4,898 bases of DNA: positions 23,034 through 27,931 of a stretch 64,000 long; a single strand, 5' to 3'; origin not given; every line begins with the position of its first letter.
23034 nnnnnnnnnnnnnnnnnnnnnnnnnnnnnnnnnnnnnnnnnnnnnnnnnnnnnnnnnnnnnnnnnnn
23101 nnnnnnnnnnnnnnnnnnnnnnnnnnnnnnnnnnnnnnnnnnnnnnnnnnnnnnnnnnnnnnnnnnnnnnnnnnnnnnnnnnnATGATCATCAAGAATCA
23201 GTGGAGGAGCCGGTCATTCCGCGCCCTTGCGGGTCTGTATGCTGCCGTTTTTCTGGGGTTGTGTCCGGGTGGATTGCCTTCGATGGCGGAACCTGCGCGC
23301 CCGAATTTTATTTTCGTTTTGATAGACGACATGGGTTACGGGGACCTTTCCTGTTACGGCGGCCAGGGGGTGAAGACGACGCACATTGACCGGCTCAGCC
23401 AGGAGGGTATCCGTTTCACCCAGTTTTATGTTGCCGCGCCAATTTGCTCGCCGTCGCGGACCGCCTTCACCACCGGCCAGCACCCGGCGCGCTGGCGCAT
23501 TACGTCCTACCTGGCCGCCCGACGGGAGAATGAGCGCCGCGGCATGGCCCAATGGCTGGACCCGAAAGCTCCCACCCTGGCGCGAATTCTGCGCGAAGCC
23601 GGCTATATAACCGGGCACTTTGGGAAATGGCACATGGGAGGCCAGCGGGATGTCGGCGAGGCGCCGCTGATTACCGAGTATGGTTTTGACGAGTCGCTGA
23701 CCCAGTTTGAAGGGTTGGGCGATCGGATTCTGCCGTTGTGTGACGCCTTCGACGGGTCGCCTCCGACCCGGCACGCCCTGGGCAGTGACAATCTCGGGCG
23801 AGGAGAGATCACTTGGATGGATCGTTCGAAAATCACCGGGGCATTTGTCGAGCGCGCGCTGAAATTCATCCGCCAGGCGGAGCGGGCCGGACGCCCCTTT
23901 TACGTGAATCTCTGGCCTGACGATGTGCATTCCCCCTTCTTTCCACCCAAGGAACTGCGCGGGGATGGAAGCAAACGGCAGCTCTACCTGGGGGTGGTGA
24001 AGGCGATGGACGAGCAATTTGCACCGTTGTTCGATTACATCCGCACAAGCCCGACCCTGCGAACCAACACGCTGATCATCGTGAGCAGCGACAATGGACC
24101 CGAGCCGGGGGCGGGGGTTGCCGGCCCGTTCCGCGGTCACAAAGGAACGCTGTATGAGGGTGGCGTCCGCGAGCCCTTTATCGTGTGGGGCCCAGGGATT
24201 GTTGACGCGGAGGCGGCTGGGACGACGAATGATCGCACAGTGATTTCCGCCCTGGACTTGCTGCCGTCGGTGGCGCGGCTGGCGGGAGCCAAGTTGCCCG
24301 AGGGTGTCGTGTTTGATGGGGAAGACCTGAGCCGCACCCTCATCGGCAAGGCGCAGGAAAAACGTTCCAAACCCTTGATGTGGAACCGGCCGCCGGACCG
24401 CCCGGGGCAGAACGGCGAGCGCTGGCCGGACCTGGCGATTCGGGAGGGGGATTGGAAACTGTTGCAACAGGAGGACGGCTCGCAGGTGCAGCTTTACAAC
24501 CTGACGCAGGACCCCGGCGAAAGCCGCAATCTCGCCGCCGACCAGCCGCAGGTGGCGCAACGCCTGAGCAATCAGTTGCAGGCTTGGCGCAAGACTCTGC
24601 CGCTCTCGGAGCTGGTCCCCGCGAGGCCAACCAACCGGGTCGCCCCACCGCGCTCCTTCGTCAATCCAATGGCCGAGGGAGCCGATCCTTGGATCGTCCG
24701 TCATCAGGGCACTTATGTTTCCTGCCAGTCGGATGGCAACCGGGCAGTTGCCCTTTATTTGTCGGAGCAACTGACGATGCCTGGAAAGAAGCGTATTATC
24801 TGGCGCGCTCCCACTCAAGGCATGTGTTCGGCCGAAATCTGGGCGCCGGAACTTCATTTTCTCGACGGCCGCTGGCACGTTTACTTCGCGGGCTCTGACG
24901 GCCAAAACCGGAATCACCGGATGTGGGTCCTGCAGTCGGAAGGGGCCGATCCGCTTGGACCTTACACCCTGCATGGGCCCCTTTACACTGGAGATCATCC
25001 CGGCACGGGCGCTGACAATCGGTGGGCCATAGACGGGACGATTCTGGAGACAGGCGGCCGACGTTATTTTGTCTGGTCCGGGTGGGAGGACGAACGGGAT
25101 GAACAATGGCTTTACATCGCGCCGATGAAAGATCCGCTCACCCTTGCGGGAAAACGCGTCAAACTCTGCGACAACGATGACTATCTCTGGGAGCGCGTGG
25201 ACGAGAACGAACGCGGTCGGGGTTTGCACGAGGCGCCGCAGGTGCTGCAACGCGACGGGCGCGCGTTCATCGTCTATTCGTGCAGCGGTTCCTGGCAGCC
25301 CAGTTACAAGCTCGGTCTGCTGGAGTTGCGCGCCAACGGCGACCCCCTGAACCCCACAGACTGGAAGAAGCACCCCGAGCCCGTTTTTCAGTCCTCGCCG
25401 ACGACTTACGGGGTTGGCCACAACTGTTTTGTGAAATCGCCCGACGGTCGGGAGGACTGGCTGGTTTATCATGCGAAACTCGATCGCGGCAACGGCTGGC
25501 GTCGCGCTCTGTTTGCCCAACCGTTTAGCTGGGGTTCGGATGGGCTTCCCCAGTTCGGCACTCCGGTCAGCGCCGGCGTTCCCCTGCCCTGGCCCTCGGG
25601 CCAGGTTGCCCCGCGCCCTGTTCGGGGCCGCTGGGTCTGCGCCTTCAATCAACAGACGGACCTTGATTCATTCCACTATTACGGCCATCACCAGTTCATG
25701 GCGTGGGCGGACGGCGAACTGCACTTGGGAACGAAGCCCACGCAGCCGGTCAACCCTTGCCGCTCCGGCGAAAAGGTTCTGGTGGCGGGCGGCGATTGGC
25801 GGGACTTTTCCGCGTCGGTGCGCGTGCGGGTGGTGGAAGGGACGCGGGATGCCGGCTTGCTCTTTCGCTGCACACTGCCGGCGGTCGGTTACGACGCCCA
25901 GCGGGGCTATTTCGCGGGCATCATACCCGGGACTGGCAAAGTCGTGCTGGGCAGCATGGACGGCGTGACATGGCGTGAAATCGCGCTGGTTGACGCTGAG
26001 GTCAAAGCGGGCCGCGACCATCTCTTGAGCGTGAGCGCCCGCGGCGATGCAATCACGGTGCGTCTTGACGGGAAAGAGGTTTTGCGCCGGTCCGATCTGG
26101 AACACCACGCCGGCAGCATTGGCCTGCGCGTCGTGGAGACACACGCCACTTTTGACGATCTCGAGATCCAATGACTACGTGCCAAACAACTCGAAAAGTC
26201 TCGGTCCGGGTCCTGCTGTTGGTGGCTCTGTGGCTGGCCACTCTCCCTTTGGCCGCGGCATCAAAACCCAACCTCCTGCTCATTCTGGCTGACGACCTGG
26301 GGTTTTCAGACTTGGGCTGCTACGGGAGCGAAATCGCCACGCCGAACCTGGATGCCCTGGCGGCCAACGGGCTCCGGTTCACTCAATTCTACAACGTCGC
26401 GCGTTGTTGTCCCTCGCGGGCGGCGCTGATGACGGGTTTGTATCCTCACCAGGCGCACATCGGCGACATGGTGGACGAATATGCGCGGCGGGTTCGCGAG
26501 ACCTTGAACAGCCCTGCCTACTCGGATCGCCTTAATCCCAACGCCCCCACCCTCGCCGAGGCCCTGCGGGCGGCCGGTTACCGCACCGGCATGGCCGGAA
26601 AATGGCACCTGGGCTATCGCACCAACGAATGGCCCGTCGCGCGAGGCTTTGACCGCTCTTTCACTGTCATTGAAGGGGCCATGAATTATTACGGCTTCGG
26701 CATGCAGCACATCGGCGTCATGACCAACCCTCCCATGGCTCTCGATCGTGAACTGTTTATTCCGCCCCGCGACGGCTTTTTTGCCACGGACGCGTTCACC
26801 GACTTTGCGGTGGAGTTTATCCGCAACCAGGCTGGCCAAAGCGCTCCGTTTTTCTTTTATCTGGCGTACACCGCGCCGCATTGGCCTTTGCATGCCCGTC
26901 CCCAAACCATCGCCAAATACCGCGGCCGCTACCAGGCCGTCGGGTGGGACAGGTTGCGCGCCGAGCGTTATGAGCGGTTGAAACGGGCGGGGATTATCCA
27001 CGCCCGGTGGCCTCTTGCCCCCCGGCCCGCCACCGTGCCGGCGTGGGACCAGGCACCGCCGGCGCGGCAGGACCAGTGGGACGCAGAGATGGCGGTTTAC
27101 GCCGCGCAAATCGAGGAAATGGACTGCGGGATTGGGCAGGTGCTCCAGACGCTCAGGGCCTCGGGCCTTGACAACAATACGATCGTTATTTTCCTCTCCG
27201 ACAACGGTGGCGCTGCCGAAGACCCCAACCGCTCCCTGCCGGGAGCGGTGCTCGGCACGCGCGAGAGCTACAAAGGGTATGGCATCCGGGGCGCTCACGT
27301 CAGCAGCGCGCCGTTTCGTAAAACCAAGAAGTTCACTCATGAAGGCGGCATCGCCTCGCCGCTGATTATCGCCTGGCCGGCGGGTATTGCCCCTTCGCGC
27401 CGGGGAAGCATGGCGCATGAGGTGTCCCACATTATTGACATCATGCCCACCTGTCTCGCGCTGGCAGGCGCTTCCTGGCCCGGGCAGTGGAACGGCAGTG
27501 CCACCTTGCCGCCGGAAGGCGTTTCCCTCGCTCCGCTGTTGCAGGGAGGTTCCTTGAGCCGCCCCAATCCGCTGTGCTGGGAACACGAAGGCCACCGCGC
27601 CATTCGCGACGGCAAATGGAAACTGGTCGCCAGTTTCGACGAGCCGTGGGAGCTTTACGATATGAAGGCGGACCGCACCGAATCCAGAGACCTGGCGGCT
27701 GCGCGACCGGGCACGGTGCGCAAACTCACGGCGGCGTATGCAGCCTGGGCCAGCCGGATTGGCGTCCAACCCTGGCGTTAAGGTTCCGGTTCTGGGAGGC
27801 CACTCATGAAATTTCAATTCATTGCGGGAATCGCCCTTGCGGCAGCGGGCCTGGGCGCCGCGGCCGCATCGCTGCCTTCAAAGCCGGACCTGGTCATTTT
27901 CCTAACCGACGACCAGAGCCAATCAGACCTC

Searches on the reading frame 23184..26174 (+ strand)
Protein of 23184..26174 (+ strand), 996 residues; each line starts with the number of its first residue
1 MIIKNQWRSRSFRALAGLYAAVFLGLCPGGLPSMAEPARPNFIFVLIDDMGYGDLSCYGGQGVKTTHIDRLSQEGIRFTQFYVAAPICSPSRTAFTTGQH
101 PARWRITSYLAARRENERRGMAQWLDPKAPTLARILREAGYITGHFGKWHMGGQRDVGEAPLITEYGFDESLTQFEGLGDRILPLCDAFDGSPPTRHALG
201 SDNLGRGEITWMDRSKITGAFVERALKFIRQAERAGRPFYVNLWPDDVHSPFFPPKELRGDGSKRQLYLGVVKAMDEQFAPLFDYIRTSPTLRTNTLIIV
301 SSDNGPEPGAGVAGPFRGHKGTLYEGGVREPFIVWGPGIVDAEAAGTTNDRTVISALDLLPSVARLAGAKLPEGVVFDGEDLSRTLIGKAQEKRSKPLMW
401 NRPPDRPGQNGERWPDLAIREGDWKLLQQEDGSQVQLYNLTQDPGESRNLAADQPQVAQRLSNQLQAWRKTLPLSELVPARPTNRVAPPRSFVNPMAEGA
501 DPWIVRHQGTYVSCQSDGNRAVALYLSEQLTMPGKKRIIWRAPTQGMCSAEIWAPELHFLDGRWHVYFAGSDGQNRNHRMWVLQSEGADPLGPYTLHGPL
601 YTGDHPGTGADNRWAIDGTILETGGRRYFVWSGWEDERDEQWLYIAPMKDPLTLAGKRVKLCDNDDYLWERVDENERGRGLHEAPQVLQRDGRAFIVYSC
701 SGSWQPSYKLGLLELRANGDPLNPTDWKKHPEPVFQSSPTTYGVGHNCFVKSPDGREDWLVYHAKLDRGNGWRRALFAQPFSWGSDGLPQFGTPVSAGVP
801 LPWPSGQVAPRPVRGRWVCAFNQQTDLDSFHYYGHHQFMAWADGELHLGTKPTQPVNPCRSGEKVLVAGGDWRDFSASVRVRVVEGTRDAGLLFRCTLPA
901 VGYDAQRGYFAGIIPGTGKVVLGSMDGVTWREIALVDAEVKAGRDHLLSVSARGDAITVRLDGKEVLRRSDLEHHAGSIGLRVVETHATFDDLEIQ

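Call 68: search_protein_families(library=pfam, proteins=[window:23184-26174:+], max_evalue=0.000001)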
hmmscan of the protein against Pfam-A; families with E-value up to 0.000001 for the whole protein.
window:23184-26174:+ (996 aa): 3 families
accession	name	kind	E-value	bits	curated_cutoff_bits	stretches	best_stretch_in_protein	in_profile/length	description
PF04616.20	Glyco_hydro_43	-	1e-44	153.5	32.2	1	494-789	3-288/288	Glycosyl hydrolases family 43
PF00884.28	Sulfatase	-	1.1e-44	153.4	25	1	40-369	1-301/301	Sulfatase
PF06439.18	3keto-disac_hyd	-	8e-11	42.8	26.8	1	817-995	2-186/187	3-keto-disaccharide hydrolase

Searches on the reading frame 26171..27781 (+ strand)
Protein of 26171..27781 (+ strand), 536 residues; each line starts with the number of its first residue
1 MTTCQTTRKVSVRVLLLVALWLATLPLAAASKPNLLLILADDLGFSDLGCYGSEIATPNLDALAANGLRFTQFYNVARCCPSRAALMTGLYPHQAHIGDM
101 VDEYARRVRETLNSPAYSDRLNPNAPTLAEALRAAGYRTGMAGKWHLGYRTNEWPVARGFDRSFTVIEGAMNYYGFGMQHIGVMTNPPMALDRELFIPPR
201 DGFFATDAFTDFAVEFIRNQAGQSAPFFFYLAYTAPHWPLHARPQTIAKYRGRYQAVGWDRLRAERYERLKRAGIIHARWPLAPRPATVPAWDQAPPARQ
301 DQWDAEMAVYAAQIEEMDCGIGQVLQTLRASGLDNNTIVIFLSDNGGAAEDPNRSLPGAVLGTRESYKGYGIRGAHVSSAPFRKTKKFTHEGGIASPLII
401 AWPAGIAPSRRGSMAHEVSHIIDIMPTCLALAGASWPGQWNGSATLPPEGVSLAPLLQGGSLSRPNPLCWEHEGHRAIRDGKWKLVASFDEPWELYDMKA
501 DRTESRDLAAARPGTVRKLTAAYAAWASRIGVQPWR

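Call 68: search_protein_families(library=pfam, proteins=[window:26171-27781:+], max_evalue=0.000001)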
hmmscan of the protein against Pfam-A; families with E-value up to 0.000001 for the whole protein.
window:26171-27781:+ (536 aa): 3 families
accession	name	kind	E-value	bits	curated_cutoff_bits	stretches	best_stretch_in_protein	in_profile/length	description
PF00884.28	Sulfatase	-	5.5e-64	216.8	25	1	33-434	1-301/301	Sulfatase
PF16347.10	SGSH_C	-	8.2e-10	39.5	29.3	1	386-508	8-131/154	N-sulphoglucosamine sulphohydrolase, C-terminal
PF01663.27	Phosphodiest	-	5.9e-09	36.4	23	1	35-351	1-225/342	Type I phosphodiesterase / nucleotide pyrophosphatase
